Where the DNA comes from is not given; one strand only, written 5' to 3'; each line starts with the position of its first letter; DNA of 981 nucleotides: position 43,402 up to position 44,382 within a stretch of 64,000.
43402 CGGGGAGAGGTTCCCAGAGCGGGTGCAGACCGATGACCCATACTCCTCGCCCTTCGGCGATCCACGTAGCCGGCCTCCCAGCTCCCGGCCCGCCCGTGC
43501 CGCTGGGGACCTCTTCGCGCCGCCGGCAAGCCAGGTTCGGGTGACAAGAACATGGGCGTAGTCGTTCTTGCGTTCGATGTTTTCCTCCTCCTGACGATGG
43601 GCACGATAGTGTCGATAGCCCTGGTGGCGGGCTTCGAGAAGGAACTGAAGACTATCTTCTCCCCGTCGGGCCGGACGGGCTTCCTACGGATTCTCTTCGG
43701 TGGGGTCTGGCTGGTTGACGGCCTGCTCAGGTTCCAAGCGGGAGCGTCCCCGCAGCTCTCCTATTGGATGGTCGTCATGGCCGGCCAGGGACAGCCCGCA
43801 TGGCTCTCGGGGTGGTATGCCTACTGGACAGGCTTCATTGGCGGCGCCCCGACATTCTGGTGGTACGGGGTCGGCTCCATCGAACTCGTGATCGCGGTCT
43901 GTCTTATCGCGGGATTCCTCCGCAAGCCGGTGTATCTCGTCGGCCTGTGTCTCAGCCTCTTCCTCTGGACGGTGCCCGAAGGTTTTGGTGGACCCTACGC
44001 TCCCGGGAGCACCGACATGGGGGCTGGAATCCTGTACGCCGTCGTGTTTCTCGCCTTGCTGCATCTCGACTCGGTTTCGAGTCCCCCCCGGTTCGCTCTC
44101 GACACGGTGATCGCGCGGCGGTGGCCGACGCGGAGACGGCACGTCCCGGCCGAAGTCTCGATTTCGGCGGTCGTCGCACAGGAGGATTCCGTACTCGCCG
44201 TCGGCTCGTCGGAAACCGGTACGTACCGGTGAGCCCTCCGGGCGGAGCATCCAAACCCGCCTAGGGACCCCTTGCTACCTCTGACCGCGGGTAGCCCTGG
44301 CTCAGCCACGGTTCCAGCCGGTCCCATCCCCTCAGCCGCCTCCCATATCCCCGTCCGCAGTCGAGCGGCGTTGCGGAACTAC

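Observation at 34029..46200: Accessory island: expanded membrane-protein family paired with cupredoxins, a Cys-rich protein, a CDF exporter and a CsoR-like regulator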

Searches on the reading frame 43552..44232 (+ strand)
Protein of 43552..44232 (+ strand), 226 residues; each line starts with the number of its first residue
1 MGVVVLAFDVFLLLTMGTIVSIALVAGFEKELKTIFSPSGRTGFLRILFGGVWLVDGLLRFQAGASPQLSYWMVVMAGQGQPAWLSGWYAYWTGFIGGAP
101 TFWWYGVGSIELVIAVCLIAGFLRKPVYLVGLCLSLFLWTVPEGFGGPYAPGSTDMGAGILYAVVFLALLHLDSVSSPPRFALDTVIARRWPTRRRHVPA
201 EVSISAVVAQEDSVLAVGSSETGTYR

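Call 4: search_protein_families(library=pfam, max_evalue=0.1, proteins=[window:43552-44232:+])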
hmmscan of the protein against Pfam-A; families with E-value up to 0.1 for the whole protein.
window:43552-44232:+ (226 aa): 1 family
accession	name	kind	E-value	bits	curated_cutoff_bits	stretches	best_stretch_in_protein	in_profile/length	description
PF07681.17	DoxX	-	0.001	20.1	23.6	1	44-139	4-80/85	DoxX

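Call 8: find_homologous_proteins(query=window:43552-44232:+, max_evalue=0.001)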
Query window:43552-44232:+ (226 aa): 267 proteins with E <= 0.001 among 1053 candidates; the best 120 are listed.
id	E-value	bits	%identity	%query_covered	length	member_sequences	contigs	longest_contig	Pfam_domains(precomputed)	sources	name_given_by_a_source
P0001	3.2e-144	496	100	100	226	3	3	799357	-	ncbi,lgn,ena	-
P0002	5.8e-125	433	87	100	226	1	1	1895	-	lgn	-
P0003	6.0e-122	424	88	100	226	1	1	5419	-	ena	-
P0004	4.7e-81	290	60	100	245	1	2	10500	-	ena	-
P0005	1.1e-80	289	60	100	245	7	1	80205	-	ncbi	-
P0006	1.3e-79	285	67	85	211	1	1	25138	-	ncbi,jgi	-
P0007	3.9e-79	283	59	99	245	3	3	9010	-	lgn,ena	-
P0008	8.8e-78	279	57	99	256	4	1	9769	-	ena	-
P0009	4.6e-77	277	57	99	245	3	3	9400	-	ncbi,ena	-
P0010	5.9e-77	276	60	88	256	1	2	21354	-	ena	-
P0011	7.6e-77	276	57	99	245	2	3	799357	-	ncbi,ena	-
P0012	5.1e-74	267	59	90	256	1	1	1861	-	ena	-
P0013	1.1e-72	262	57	92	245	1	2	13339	-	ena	-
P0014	8.5e-72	259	58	86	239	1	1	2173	-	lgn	-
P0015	3.8e-62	228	60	76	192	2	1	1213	-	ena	-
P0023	1.7e-44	170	46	84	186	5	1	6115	PF07681.18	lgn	-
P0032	2.4e-43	166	47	74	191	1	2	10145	PF07681.18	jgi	jgi:nitrite reductase (NO-forming)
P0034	2.5e-43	166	49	67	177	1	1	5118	PF07681.18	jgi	jgi:nitrite reductase (NO-forming)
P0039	9.4e-43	164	53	67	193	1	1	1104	PF07681.18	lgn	-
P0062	5.5e-41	159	49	72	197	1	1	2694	PF07681.18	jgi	jgi:uncharacterized membrane protein YphA (DoxX/SURF4 family)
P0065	6.6e-41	158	48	71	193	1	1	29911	PF07681.18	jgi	jgi:uncharacterized membrane protein YphA (DoxX/SURF4 family)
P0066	6.6e-41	158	47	67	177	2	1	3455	PF07681.18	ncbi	-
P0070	1.5e-40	157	46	72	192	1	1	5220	PF07681.18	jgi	jgi:uncharacterized membrane protein YphA (DoxX/SURF4 family)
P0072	1.9e-40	157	48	67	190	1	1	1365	PF07681.18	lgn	-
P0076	2.5e-40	156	45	67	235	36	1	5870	PF07681.18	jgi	-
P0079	2.9e-40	156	47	73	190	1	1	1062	PF07681.18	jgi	jgi:nitrite reductase (NO-forming)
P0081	3.1e-40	156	45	67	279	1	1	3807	PF07681.18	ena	-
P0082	3.3e-40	156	48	73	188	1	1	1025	PF07681.18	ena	-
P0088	7.7e-40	155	47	65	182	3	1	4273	PF07681.18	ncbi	-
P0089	7.9e-40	155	47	72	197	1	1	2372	PF07681.18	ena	-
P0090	8.3e-40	155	48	71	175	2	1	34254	PF07681.18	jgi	jgi:uncharacterized membrane protein YphA (DoxX/SURF4 family)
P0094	1.3e-39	154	48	73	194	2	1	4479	PF07681.18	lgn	-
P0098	1.5e-39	154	49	72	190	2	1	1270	PF07681.18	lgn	-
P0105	3.0e-39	153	49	65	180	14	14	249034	-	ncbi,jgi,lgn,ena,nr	ncbi:MAG: hypothetical protein M1382_02475 [Candidatus Marsarchaeota archaeon]|jgi:nitrite reductase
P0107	5.8e-39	152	46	67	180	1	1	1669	PF07681.18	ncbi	-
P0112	1.3e-38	151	46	73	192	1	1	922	PF07681.18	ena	-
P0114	1.5e-38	151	44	75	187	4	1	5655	PF07681.18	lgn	-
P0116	1.5e-38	151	44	84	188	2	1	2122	PF07681.18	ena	-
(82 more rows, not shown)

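Call 9: find_encoding_contigs(protein=window:43552-44232:+, flank=10000, max_places=6)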
Protein window:43552-44232:+ (226 aa): 7 contigs read that carry it; 6 places shown.
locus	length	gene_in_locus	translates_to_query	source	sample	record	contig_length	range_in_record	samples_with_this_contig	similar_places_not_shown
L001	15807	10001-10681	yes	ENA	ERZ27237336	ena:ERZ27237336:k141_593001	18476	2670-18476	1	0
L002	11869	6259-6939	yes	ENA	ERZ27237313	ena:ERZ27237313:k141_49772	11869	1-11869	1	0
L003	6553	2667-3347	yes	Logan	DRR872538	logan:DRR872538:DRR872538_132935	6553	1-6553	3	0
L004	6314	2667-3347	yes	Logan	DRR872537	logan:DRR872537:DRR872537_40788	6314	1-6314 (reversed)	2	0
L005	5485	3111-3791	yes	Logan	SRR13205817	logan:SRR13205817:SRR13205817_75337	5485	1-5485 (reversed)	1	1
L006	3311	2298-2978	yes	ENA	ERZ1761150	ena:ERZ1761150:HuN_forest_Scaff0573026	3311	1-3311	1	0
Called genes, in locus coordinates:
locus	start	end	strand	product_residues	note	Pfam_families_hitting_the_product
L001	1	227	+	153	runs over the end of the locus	PF07690:MFS_1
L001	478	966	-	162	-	-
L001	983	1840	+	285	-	-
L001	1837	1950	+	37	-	-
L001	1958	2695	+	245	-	-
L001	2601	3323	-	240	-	PF06525:SoxE (weak)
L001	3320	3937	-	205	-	-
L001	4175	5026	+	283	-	-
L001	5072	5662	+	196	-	PF01209:Ubie_methyltran, PF13489:Methyltransf_23, PF05175:MTS (weak), PF06325:PrmA (faint), PF13847:Methyltransf_31, PF08241:Methyltransf_11, PF08242:Methyltransf_12, PF13649:Methyltransf_25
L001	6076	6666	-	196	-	-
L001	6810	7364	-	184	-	-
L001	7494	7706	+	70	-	-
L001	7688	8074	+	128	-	-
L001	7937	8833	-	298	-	PF01545:Cation_efflux, PF16916:ZT_dimer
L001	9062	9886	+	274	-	-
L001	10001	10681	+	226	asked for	-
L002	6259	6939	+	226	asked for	-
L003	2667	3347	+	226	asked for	-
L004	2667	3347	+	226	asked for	-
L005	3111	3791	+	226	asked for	-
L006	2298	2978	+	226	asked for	-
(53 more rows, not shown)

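Call 11: find_encoding_contigs(protein=P0105, flank=6000, max_places=5)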
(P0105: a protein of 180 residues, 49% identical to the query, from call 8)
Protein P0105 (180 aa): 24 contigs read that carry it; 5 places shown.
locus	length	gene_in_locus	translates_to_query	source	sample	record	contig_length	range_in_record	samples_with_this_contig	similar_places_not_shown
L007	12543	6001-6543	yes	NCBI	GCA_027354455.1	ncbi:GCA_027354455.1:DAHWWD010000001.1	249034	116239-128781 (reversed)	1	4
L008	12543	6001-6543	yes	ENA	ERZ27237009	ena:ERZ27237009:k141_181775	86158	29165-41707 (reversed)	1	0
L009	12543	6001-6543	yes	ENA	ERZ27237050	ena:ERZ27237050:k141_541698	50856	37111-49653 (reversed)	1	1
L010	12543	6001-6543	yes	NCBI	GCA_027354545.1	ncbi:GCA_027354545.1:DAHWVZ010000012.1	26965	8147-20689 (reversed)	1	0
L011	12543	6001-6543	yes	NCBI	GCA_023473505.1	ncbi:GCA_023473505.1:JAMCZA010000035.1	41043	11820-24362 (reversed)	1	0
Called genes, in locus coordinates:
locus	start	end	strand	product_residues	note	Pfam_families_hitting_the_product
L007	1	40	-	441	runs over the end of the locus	PF00437:T2SSE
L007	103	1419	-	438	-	PF01266:DAO, PF06039:Mqo, PF07992:Pyr_redox_2 (faint), PF13738:Pyr_redox_3 (faint)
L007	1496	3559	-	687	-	PF04945:YHS, PF00122:E1-E2_ATPase, PF00702:Hydrolase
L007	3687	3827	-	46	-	PF04945:YHS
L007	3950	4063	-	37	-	-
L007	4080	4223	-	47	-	-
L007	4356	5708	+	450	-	-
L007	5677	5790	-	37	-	-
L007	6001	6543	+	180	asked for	-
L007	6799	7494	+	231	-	PF10584:Proteasome_A_N, PF00227:Proteasome, PF14042:DUF4247 (faint)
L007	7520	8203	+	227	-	PF01172:SBDS_N, PF09377:SBDS_domain_II, PF20268:SBDS_C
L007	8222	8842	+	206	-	PF15985:KH_6 (weak)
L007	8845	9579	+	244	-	PF01138:RNase_PH, PF03725:RNase_PH_C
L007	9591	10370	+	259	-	PF01138:RNase_PH, PF03725:RNase_PH_C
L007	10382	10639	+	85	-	PF01780:Ribosomal_L37ae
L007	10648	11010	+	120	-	-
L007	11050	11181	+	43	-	PF03604:Zn_ribbon_RPAB4 (weak)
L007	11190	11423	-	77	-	PF05239:PRC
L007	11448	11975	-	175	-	-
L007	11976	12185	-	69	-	PF00125:Histone, PF00808:CBFD_NFYB_HMF (weak), PF02969:TAF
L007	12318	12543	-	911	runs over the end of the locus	PF12775:AAA_7 (faint), PF23902:AAA_lid_PRS2_C (faint), PF05673:DUF815 (faint), PF25199:nSTAND_NTPase5 (faint), PF00004:AAA, PF17862:AAA_lid_3 (weak), PF00004:AAA, PF17862:AAA_lid_3, +11 more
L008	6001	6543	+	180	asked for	-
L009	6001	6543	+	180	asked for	-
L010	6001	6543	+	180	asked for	-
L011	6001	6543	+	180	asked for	-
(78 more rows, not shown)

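Call 12: find_encoding_contigs(protein=P0005, flank=8000, max_places=3)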
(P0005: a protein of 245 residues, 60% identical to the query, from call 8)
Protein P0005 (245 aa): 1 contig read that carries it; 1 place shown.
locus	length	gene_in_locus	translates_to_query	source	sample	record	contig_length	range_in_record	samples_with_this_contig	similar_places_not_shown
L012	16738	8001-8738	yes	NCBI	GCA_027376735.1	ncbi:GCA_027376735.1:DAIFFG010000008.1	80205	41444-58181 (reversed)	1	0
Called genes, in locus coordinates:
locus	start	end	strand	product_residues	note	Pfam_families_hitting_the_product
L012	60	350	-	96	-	-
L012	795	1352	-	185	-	PF05163:DinB (weak), PF04978:MST (weak), PF12867:DinB_2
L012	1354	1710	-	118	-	PF12680:SnoaL_2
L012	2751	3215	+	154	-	PF09828:ChrB_C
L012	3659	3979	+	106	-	PF20229:ChrB_N (weak)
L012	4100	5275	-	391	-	PF14690:Zn_ribbon_ISL3, PF13542:HTH_Tnp_ISL3, PF01610:DDE_Tnp_ISL3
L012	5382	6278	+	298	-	PF01545:Cation_efflux, PF16916:ZT_dimer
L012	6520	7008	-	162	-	-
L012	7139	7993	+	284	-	-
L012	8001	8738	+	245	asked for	-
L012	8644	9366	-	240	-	PF06525:SoxE (weak)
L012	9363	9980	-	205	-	-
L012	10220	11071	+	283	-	-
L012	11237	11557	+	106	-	PF01209:Ubie_methyltran, PF06325:PrmA (weak), PF08241:Methyltransf_11, PF08242:Methyltransf_12, PF13489:Methyltransf_23, PF13649:Methyltransf_25, PF13847:Methyltransf_31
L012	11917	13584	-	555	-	PF01609:DDE_Tnp_1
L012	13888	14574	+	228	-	-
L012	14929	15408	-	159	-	PF09406:DUF2004 (weak)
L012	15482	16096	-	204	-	-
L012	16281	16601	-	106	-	PF21473:OB_Ssb-like (weak), PF01336:tRNA_anti-codon (weak)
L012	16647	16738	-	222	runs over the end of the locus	PF00239:Resolvase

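Call 16: search_protein_families(library=ncbifam, max_evalue=0.1, proteins=[window:43552-44232:+])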
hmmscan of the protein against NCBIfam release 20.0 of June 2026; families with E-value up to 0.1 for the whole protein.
window:43552-44232:+ (226 aa): 0 families

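Call 20: find_related_loci(query=A1, collection=genome_contigs, flank=6000)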
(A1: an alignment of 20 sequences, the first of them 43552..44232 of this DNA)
Query A1 (226 aa) in genome_contigs; peptide patterns used: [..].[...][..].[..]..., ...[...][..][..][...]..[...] (x = any residue, [..] = any of these).
401 stretches matched a pattern; 373 encode a relative of the query (tblastn E <= 1e-3); the best 80 are kept; 80 distinct loci.
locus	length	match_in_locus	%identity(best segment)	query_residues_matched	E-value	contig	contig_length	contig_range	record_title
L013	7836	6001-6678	60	1-226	1e-81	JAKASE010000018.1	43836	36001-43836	MAG: Thermoplasmata archaeon isolate YP1.bin27 NODE_733_length_43836_cov_13.878057, whole genome shotgun sequence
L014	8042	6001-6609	65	1-203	6e-71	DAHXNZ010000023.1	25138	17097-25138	MAG TPA_asm: Thermoplasmata archaeon isolate clean313 NODE_23_length_25138_cov_26.155572, whole genome shotgun sequence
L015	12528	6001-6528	47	44-222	3e-47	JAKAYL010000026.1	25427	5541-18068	MAG: Thermoplasmata archaeon isolate YS4.bin60 NODE_1146_length_25427_cov_9.263478, whole genome shotgun sequence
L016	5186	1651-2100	53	41-192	3e-46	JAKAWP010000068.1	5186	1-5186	MAG: Thermoplasmata archaeon isolate YP4.bin73 NODE_22626_length_5186_cov_1.418264, whole genome shotgun sequence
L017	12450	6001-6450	54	41-192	5e-46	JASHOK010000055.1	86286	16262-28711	MAG: Thermoplasmata archaeon isolate JOPF021 JOPF_A14C_contig_99969, whole genome shotgun sequence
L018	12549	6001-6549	44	31-223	2e-45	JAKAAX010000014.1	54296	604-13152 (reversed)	MAG: Thermoplasmata archaeon isolate WH2.bin11 NODE_833_length_54296_cov_4.329487, whole genome shotgun sequence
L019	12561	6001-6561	46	29-211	5e-45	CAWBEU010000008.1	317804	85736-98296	MAG: uncultured Thermoplasmata archaeon isolate MFD09222.bin.2.157 genome assembly, contig: contig_53962, whole genome s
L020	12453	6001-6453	50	45-196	2e-44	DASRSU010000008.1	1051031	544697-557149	MAG TPA_asm: Candidatus Bathyarchaeia archaeon isolate SMAG_U6295 k141_592795, whole genome shotgun sequence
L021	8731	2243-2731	46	30-202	4e-44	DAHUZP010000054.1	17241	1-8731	MAG TPA_asm: Thermoplasmata archaeon isolate clean282 k141_740593, whole genome shotgun sequence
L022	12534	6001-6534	43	25-212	1e-43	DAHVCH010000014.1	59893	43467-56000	MAG TPA_asm: Thermoplasmata archaeon isolate clean3262 NODE_14_length_59893_cov_5.958406, whole genome shotgun sequence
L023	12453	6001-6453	49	45-196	7e-44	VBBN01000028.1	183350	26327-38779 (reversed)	MAG: Candidatus Bathyarchaeota archaeon isolate BA_19 14_1009_16_40cm_scaffold_78, whole genome shotgun sequence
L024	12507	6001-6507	45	40-211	8e-44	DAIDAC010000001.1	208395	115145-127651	MAG TPA_asm: Candidatus Micrarchaeaceae archaeon isolate clean1830 NODE_1_length_208395_cov_12.594183, whole genome shot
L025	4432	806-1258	47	45-196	2e-43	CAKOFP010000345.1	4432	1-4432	MAG: uncultured Nitrososphaeraceae bacterium isolate S100_Bin_4 genome assembly, contig: S100_Bin_4_000000000345, whole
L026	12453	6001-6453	47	45-196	3e-43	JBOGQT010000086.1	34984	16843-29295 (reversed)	MAG: Nitrosotalea sp. isolate TC-S_metawrap_bin.228 k127_2893941, whole genome shotgun sequence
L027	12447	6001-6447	47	45-196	1e-42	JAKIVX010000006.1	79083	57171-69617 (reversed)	MAG: Thermoplasmata archaeon isolate AcS1-67 NODE_428_length_79083_cov_20.583970, whole genome shotgun sequence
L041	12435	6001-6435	49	45-192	2e-41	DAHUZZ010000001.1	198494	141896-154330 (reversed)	MAG TPA_asm: Thermoplasmata archaeon isolate clean1690 NODE_1_length_198494_cov_12.177812, whole genome shotgun sequence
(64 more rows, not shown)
